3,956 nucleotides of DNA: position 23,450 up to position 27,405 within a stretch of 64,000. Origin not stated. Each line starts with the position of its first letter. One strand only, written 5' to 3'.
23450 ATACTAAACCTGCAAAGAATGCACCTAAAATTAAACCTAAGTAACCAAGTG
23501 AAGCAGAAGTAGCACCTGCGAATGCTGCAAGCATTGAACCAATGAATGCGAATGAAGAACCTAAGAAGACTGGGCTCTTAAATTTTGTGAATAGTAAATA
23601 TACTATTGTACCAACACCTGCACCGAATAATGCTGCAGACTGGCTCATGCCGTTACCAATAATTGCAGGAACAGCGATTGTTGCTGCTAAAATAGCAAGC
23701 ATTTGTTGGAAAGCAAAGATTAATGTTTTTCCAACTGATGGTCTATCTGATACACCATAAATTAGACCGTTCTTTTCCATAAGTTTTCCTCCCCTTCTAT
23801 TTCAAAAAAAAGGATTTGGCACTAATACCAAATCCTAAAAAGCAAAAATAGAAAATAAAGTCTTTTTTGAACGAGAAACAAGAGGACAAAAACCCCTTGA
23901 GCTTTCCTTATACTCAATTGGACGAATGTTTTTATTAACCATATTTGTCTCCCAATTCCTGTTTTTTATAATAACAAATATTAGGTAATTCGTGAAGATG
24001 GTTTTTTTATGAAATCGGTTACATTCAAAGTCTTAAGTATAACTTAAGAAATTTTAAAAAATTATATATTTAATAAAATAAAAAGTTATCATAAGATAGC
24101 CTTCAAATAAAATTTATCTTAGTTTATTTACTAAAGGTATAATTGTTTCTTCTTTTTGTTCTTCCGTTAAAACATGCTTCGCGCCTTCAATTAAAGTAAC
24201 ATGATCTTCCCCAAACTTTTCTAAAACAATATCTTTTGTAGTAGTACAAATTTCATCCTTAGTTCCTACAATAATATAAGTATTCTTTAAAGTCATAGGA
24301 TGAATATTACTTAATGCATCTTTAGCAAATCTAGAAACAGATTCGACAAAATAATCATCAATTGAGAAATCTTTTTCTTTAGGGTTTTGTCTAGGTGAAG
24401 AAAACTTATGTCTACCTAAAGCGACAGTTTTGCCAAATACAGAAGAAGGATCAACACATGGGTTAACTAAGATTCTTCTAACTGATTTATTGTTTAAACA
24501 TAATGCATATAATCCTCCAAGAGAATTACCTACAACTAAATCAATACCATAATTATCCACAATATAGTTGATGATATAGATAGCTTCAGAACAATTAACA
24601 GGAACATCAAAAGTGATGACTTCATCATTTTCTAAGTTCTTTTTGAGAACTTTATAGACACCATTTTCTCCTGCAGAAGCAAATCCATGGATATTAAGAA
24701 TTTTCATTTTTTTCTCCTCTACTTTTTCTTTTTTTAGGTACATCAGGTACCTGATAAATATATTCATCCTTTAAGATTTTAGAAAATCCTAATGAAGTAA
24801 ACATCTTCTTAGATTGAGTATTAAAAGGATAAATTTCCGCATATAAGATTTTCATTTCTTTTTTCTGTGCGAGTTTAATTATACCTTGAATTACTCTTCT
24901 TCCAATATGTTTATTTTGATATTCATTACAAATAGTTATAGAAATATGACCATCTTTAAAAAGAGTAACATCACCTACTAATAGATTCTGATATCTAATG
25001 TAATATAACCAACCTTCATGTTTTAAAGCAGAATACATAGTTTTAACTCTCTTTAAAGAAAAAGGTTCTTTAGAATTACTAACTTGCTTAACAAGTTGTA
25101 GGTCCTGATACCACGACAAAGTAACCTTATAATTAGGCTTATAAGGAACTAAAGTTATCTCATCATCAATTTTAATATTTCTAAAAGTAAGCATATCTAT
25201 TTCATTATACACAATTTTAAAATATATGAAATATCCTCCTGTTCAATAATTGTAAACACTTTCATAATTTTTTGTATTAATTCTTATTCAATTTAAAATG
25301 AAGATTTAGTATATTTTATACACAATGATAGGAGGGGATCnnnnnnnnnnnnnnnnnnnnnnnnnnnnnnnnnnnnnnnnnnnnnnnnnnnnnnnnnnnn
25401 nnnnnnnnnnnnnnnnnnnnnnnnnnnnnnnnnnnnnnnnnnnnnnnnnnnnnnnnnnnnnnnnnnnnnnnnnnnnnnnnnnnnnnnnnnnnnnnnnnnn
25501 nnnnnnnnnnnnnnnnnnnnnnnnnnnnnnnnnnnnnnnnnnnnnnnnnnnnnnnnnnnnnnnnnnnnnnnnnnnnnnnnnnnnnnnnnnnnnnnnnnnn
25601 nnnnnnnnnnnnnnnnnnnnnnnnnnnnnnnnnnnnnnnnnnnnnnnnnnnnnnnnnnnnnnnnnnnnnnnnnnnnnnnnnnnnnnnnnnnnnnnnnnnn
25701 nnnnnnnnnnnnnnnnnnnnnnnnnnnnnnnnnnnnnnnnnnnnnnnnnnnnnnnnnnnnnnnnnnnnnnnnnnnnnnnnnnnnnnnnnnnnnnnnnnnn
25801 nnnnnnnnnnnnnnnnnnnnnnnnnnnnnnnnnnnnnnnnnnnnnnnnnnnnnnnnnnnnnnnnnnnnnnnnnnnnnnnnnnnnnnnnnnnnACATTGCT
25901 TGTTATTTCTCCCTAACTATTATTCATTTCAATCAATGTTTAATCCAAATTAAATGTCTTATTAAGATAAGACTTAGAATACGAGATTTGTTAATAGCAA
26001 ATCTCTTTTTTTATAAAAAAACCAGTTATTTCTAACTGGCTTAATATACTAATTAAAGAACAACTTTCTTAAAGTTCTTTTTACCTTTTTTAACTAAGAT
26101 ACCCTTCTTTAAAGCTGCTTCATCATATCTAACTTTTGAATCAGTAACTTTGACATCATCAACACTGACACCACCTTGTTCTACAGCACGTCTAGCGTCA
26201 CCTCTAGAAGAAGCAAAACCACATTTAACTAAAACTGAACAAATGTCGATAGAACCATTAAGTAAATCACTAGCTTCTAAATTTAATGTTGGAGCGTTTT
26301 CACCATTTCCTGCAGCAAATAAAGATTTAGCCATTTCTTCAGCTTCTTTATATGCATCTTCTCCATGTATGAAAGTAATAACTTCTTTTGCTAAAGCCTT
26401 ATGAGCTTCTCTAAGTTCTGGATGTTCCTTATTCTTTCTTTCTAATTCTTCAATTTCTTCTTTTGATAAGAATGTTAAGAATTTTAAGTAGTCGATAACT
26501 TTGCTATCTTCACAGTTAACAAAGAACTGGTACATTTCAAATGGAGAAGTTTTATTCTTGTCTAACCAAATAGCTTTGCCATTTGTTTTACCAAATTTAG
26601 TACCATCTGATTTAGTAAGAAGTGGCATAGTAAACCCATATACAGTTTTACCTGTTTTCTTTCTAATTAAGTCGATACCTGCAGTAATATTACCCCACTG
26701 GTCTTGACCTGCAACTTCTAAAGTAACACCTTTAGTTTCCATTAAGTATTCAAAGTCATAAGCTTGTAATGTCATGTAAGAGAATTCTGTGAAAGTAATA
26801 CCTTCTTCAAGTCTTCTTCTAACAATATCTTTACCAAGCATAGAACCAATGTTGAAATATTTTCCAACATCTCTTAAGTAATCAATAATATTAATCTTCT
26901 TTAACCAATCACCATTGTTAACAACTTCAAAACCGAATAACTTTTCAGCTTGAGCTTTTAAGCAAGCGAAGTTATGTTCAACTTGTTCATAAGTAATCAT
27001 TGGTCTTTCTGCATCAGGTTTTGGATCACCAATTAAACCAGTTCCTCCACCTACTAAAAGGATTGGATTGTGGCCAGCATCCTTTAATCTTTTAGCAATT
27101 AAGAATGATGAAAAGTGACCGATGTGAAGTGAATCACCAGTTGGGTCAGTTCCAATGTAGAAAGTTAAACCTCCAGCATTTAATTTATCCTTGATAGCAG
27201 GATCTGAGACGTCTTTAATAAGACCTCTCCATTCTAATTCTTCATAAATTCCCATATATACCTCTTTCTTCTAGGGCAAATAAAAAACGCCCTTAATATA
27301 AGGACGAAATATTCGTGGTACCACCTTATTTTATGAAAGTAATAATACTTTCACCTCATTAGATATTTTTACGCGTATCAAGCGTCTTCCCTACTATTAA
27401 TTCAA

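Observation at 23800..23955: Leader-peptide, U-tract attenuator on uraA: a PyrR-independent UTP-sensing switch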

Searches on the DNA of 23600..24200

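Call 6: search_rna_families(source=window, start=23600, end=24200, threshold=evalue, max_evalue=10, show_alignments=5)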
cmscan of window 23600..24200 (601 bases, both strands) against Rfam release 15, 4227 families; matches with E-value up to 10: 8.
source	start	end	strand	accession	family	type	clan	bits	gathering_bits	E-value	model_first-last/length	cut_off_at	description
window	23780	23853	-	RF00399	SNORA24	Gene; snRNA; snoRNA; HACA-box;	-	19.6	40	0.43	1-131/131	no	Small nucleolar RNA SNORA24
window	23673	23742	+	RF00086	SNORD27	Gene; snRNA; snoRNA; CD-box;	-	16.9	52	6.8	1-71/71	no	Small nucleolar RNA SNORD27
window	23665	23725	+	RF03036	osmY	Gene; sRNA;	-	15.1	46.9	0.88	1-72/72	no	osmY RNA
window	23723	23808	+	RF02109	DLEU2_5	Gene; lncRNA;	-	14.9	40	8.1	1-84/84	no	Deleted in lymphocytic leukemia 2 conserved region 5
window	23837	23965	-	RF01461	rli24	Gene; sRNA;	-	14.1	100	7.2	1-158/158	no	Listeria sRNA rli22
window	23772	23849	-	RF02081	STnc550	Gene; sRNA;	-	12.4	48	1.4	226-304/388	no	Enterobacterial sRNA STnc550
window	23779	23837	+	RF02273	FsrA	Gene;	-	12.1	80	8.5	1-83/83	no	FsrA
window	23684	23740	+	RF01494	rliD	Gene; antisense;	-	9.6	50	4.1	1-327/327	no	Listeria sRNA rliD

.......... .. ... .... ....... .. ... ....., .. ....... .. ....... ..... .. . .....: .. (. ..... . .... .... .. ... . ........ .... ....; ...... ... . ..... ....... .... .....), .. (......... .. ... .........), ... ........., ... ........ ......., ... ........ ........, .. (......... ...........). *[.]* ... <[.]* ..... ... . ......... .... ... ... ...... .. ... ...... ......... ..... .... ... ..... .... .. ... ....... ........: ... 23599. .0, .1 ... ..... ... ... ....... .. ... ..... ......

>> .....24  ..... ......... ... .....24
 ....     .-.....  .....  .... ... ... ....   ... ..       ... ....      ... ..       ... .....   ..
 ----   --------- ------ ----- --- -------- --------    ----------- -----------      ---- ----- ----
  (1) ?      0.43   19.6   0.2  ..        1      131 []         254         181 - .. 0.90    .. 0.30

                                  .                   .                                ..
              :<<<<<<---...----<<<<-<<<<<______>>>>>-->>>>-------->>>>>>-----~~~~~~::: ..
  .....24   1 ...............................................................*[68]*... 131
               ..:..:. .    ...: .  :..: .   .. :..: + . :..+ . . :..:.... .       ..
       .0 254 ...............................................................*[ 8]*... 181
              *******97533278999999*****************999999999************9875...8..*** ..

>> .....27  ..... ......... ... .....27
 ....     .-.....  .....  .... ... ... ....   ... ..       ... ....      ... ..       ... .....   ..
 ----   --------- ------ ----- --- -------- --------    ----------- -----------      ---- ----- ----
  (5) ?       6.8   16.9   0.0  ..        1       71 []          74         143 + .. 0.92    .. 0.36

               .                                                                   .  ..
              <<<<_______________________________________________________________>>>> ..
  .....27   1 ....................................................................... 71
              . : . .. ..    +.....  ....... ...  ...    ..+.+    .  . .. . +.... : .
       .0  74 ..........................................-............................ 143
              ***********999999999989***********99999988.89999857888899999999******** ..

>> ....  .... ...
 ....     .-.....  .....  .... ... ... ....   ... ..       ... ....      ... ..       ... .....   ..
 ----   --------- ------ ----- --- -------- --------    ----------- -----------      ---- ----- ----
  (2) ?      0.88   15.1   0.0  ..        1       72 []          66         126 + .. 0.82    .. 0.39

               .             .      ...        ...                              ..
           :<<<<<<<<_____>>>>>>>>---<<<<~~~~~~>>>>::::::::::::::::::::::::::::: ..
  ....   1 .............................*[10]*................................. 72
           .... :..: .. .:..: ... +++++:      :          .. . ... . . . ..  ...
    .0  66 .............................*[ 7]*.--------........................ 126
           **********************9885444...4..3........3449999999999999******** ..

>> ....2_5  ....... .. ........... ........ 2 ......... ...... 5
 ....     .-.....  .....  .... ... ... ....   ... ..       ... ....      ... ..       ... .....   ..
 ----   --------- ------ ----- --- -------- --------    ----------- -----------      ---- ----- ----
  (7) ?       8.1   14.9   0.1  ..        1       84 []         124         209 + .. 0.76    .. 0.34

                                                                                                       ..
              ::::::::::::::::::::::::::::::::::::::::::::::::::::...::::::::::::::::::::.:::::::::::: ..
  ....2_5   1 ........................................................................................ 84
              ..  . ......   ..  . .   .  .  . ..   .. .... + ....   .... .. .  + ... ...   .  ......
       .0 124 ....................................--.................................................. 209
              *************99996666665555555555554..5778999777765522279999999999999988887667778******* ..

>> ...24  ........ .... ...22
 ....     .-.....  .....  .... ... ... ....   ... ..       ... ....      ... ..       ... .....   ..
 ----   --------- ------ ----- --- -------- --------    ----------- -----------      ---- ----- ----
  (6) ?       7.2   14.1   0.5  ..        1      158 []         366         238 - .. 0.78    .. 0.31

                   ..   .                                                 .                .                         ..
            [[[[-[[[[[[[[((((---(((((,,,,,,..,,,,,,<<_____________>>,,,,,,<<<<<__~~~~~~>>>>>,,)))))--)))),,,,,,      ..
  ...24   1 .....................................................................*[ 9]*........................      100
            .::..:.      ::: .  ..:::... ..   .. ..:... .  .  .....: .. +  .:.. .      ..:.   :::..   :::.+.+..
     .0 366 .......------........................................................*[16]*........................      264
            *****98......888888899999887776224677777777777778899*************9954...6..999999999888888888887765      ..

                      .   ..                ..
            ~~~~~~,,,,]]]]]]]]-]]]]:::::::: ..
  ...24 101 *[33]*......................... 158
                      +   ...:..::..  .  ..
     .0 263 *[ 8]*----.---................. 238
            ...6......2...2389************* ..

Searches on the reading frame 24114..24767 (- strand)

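Call 8: search_protein_families(library=ncbifam, proteins=[window:24114-24767:-])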
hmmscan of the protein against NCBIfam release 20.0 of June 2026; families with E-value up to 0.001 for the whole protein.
window:24114-24767:- (217 aa): 2 families
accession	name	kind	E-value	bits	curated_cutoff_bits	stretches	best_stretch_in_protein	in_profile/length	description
NF008291.0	PRK11071.1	equivalog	2.6e-08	33.8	252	1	22-202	3-176/193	esterase YqiA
NF047388.1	SA1320_fam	subfamily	0.00016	20.2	230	1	59-195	35-150/644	SA1320 family protein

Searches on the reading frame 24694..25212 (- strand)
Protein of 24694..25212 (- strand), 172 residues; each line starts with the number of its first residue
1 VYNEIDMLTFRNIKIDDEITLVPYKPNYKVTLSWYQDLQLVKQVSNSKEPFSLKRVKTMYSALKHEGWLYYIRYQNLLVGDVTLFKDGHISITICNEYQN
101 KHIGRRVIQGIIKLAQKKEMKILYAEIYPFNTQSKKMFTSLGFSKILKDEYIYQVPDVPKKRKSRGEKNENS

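Call 8: search_protein_families(library=ncbifam, proteins=[window:24694-25212:-])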
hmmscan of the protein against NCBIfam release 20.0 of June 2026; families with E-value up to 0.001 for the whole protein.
window:24694-25212:- (172 aa): 4 families
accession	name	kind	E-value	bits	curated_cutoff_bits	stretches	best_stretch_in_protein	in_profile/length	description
TIGR01575.1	rimI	equivalog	4.5e-08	33.3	86.4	1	79-154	48-123/132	ribosomal protein S18-alanine N-acetyltransferase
NF007025.1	PRK09491.1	equivalog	2.2e-06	27.7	173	1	90-149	66-125/145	ribosomal protein S18-alanine N-acetyltransferase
NF040503.1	resist_ArsN1a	equivalog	2.2e-06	27.5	170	1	89-146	79-136/159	arsinothricin resistance N-acetyltransferase ArsN1 family A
NF005840.0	PRK07757.1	equivalog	0.00098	19.1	154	0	91-150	71-125/153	N-acetyltransferase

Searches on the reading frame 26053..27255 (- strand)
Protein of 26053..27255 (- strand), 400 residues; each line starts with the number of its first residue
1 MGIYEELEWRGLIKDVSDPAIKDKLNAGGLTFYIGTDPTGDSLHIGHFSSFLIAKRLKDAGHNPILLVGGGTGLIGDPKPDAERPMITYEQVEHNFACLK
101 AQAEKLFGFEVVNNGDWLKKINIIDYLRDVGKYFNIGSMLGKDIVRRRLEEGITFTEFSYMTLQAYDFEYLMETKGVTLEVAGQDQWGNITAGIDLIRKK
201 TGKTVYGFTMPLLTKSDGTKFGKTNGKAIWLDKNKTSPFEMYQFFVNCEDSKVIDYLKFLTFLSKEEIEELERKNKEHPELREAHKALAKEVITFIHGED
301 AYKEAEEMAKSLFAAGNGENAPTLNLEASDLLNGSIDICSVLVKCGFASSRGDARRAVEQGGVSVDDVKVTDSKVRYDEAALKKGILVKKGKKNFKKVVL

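Call 8: search_protein_families(library=ncbifam, proteins=[window:26053-27255:-])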
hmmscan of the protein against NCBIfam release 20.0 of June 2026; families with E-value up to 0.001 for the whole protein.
window:26053-27255:- (400 aa): 2 families
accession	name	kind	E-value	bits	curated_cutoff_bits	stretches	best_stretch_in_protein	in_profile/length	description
TIGR00234.1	tyrS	equivalog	4.9e-105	351.9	113.8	1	4-398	7-403/406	tyrosine--tRNA ligase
NF006330.0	PRK08560.1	equivalog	0.00015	20.9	220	1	27-220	30-215/342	tyrosine--tRNA ligase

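Call 83: find_homologous_proteins(query=window:26053-27255:-, max_evalue=1e-50)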
Query window:26053-27255:- (400 aa): 7999 proteins with E <= 1e-50 among 8000 candidates; the best 120 are listed.
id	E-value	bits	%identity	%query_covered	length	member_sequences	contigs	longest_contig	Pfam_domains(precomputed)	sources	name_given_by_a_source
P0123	7.5e-266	899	100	100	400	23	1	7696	PF22421.2,PF00579.32,PF01479.31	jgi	jgi:tyrosyl-tRNA synthetase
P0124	8.4e-239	810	89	100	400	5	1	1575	PF22421.2,PF00579.32,PF01479.31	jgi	jgi:tyrosyl-tRNA synthetase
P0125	3.1e-207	706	78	100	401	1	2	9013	PF22421.2,PF00579.32,PF01479.31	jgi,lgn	jgi:tyrosyl-tRNA synthetase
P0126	4.1e-207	706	77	100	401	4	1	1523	PF22421.2,PF00579.32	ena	-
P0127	6.6e-206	702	78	100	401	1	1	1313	PF22421.2,PF00579.32,PF01479.31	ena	-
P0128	1.0e-205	701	77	100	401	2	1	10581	PF22421.2,PF00579.32,PF01479.31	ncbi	-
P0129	4.4e-205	699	76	100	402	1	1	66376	PF22421.2,PF00579.32,PF01479.31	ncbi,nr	ncbi:MAG: tyrosine--tRNA ligase [Bacillales bacterium]|nr:tyrosine--tRNA ligase [Bacillales bacteriu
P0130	5.6e-205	699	77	100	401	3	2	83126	PF22421.2,PF00579.32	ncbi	-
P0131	9.7e-205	698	77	96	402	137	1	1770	PF22421.2,PF00579.32,PF01479.31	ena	-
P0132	1.7e-203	694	77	96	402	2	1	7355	PF22421.2,PF00579.32,PF01479.31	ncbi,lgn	ncbi:MAG: tyrosine--tRNA ligase [Bacilli bacterium]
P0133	1.1e-202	692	77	100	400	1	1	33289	PF22421.2,PF00579.32,PF01479.31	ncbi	-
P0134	1.3e-202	691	77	94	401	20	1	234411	PF22421.2,PF00579.32,PF01479.31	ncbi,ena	-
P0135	5.3e-202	689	76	100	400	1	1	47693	PF22421.2,PF00579.32,PF01479.31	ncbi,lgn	-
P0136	1.6e-201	688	76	100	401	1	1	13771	PF22421.2,PF00579.32,PF01479.31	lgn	-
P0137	2.5e-201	687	76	100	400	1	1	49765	PF22421.2,PF00579.32,PF01479.31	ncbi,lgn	-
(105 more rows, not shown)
